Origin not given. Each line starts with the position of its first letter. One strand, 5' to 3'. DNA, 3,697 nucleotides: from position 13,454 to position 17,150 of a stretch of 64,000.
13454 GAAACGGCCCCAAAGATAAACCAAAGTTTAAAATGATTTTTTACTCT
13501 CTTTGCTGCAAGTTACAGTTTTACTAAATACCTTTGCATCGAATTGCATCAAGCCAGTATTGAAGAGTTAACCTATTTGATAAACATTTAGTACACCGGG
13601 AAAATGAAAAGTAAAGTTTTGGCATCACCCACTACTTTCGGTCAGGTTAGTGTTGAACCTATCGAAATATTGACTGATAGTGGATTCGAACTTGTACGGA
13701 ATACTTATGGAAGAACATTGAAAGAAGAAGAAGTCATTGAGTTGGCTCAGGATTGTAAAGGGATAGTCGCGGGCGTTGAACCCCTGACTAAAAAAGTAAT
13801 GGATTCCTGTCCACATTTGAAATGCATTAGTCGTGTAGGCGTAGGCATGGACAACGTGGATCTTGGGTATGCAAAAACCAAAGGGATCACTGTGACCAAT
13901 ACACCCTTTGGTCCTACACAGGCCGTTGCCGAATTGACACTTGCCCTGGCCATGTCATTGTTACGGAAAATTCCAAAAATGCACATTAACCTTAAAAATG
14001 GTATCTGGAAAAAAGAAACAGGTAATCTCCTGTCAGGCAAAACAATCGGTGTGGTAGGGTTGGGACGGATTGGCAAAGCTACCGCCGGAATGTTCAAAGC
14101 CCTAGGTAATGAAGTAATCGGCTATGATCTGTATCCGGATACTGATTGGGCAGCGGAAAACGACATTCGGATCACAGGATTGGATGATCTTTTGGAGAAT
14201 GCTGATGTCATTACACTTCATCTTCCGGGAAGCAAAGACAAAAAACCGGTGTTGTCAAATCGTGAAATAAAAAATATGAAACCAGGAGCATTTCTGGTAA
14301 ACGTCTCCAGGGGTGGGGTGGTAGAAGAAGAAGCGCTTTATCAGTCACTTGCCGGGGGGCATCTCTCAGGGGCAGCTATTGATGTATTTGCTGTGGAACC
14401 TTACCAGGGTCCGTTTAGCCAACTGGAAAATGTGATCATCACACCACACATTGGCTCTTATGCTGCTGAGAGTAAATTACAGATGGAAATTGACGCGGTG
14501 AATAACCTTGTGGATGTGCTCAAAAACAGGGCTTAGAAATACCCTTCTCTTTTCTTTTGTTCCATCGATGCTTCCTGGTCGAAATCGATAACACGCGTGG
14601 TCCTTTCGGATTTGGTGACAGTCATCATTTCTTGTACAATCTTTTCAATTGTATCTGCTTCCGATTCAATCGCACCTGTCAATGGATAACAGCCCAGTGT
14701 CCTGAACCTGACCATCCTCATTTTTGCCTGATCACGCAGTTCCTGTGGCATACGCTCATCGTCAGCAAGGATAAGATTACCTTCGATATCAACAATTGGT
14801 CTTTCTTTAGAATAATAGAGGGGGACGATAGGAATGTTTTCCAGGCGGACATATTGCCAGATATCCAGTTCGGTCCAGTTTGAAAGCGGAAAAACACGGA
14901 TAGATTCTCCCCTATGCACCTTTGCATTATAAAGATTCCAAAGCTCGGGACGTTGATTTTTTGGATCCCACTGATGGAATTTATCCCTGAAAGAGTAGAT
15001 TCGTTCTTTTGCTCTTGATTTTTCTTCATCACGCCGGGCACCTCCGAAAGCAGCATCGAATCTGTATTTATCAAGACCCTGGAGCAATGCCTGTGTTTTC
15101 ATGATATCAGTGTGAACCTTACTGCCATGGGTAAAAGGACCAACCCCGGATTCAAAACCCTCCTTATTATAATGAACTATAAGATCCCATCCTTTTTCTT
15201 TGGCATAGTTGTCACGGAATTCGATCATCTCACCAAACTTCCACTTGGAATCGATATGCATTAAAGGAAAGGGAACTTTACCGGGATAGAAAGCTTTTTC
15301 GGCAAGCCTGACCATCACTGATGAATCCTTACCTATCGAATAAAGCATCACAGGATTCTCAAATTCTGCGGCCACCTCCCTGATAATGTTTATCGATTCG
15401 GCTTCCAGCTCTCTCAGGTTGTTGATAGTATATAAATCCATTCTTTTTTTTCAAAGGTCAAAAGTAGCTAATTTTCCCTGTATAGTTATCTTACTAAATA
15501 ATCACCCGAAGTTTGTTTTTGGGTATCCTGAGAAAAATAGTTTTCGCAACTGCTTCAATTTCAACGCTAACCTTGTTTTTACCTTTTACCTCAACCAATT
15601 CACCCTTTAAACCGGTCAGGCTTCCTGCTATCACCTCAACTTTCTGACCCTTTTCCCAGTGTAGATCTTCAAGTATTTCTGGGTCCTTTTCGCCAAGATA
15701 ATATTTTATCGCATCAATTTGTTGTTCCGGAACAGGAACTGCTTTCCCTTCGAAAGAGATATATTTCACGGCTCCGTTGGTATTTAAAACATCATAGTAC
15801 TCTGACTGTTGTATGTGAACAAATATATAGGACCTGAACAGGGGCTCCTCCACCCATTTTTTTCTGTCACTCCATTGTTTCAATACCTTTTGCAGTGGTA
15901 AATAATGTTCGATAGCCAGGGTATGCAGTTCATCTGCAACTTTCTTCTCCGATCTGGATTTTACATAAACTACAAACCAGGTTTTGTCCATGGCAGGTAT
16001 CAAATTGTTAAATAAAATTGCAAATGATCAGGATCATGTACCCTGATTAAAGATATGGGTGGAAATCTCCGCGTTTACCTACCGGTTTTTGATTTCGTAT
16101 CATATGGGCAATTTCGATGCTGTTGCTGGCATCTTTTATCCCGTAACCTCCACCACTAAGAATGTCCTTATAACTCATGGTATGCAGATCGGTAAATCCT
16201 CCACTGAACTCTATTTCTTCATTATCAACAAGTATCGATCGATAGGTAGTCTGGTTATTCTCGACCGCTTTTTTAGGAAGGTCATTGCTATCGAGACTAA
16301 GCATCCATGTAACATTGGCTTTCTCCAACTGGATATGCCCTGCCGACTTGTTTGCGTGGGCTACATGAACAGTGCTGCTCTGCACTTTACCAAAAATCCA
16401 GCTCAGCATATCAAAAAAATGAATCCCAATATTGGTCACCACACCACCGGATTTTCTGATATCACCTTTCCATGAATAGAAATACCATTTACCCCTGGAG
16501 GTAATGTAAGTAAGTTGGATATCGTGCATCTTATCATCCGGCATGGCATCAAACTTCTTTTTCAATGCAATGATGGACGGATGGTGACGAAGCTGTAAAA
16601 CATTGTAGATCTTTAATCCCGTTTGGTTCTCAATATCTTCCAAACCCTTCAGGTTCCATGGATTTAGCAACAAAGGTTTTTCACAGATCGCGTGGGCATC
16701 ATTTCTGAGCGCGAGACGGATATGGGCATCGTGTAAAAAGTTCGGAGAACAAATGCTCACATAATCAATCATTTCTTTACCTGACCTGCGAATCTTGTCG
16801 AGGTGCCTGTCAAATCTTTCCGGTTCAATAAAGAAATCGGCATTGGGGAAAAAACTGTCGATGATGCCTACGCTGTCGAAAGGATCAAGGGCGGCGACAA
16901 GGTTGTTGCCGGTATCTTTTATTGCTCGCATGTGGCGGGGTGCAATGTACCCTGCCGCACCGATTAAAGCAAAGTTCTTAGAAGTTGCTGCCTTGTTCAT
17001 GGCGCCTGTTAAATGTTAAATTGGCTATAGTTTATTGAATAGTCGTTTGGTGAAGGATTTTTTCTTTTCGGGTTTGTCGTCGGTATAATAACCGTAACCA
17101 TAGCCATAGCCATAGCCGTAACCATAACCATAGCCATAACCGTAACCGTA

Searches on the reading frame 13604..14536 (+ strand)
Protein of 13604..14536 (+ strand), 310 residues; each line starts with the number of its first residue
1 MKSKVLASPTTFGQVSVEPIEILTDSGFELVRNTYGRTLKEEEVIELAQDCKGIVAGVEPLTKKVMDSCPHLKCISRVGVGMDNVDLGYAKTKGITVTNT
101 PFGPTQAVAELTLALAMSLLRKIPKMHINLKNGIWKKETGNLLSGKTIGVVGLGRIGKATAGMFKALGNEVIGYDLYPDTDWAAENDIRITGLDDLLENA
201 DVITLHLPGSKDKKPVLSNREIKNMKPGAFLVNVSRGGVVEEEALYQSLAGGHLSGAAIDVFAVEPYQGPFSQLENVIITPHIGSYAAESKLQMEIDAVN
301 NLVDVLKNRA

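Call 8: search_protein_families(library=pfam, proteins=[window:13604-14536:+], max_evalue=0.0001)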
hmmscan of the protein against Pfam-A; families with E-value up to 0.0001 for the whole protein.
window:13604-14536:+ (310 aa): 5 families
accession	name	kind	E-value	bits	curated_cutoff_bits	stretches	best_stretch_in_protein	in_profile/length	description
PF02826.25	2-Hacid_dh_C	-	5.3e-53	179.5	25.1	1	113-284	1-178/178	D-isomer specific 2-hydroxyacid dehydrogenase, NAD binding domain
PF00389.36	2-Hacid_dh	-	2e-27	95.9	24.6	1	18-309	10-127/134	D-isomer specific 2-hydroxyacid dehydrogenase, catalytic domain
PF00670.27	AdoHcyase_NAD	-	1.1e-06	29.3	27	1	133-235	12-110/162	S-adenosyl-L-homocysteine hydrolase, NAD binding domain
PF03446.21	NAD_binding_2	-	3.6e-06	27.5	21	1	147-248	1-106/161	NAD binding domain of 6-phosphogluconate dehydrogenase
PF07991.19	KARI_N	-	1.2e-05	25.4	20.6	1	143-232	2-92/165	Acetohydroxy acid isomeroreductase, NADPH-binding domain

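Call 29: search_solved_structures(query=window:13604-14536:+, max_evalue=1e-30)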
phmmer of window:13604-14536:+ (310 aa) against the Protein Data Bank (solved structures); distinct sequences matched with E-value up to 1e-30: 74 (the best 60 are shown).
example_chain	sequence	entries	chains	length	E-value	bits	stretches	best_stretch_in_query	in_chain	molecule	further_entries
1wwk_A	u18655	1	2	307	8.4e-60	206.1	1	18-307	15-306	phosphoglycerate dehydrogenase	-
3ddn_A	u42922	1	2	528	3.2e-52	181.2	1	59-297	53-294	D-3-phosphoglycerate dehydrogenase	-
1ygy_A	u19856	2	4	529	3.2e-52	181.2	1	59-297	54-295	D-3-phosphoglycerate dehydrogenase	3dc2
6plf_A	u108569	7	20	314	1e-50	176.2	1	21-309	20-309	D-3-phosphoglycerate dehydrogenase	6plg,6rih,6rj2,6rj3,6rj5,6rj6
6cwa_A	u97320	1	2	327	1.2e-50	176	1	21-309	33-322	D-3-phosphoglycerate dehydrogenase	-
7cvp_A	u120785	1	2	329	1.2e-50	176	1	21-309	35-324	D-3-phosphoglycerate dehydrogenase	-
2g76_A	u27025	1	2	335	1.3e-50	175.9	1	21-309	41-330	D-3-phosphoglycerate dehydrogenase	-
7dkm_A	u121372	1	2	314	2.2e-50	175.2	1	21-306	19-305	D-3-phosphoglycerate dehydrogenase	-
7ewh_A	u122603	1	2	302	4.3e-50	174.2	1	21-293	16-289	D-3-phosphoglycerate dehydrogenase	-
5n6c_A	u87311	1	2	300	4.9e-50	174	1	21-293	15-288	D-3-phosphoglycerate dehydrogenase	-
2p9g_A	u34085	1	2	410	3.4e-44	154.8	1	21-304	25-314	D-3-phosphoglycerate dehydrogenase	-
2p9c_A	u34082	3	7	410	3.4e-44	154.8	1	21-304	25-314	D-3-phosphoglycerate dehydrogenase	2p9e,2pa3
8pin_A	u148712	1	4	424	1.4e-43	152.8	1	15-299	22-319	D-3-phosphoglycerate dehydrogenase 2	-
3k5p_A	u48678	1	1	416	1.7e-43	152.5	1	20-304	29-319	D-3-phosphoglycerate dehydrogenase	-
8pio_F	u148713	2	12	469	2e-43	152.3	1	15-299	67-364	phosphoglycerate dehydrogenase | D-3-phosphoglycerate dehydrogenase 2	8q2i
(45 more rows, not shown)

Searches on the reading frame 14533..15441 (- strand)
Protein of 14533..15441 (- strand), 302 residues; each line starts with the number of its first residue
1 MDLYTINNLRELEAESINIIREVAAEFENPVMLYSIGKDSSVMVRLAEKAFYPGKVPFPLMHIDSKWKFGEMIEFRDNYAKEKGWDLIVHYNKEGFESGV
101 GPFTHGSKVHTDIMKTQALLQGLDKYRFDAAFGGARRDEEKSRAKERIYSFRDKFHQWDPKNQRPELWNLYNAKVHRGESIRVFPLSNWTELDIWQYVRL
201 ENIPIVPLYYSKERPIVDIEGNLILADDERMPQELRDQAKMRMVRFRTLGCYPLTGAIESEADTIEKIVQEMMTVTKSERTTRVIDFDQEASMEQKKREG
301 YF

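Call 8: search_protein_families(library=pfam, proteins=[window:14533-15441:-], max_evalue=0.0001)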
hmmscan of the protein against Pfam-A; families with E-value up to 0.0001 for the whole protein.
window:14533-15441:- (302 aa): 1 family
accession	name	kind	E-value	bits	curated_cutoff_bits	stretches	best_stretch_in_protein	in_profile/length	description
PF01507.26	PAPS_reduct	-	2.2e-53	181.3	22.5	1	29-256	1-174/175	Phosphoadenosine phosphosulfate reductase domain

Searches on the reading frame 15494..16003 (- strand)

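Call 34: search_protein_families(library=pfam, proteins=[window:15494-16003:-], max_evalue=0.00001)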
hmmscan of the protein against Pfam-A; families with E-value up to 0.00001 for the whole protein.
window:15494-16003:- (169 aa): 1 family
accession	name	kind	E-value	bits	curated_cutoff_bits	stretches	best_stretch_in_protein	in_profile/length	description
PF02357.24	NusG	-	1.2e-19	71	22.2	1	7-99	1-92/93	Transcription termination factor nusG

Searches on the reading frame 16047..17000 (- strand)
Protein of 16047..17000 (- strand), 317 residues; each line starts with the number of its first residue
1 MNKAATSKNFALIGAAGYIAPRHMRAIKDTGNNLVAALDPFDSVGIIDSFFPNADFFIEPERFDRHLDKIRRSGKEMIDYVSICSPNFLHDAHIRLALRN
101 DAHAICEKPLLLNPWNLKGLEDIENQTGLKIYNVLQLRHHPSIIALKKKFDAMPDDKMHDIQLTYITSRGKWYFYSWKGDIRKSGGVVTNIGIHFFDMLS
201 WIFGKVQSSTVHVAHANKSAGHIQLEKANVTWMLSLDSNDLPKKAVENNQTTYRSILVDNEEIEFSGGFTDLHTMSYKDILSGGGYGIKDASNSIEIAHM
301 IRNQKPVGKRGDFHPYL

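Call 8: search_protein_families(library=pfam, proteins=[window:16047-17000:-], max_evalue=0.0001)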
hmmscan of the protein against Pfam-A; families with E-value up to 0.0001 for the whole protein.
window:16047-17000:- (317 aa): 3 families
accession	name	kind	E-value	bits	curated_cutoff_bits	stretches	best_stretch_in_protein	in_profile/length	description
PF01408.29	GFO_IDH_MocA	-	9.3e-16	59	24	1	9-130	2-115/120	Oxidoreductase family, NAD-binding Rossmann fold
PF02894.22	GFO_IDH_MocA_C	-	1.2e-15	58.4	22.9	1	159-237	15-92/218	Oxidoreductase family, C-terminal alpha/beta domain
PF22725.1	GFO_IDH_MocA_C3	-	1.1e-07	32.4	27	1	161-219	19-78/124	GFO/IDH/MocA C-terminal domain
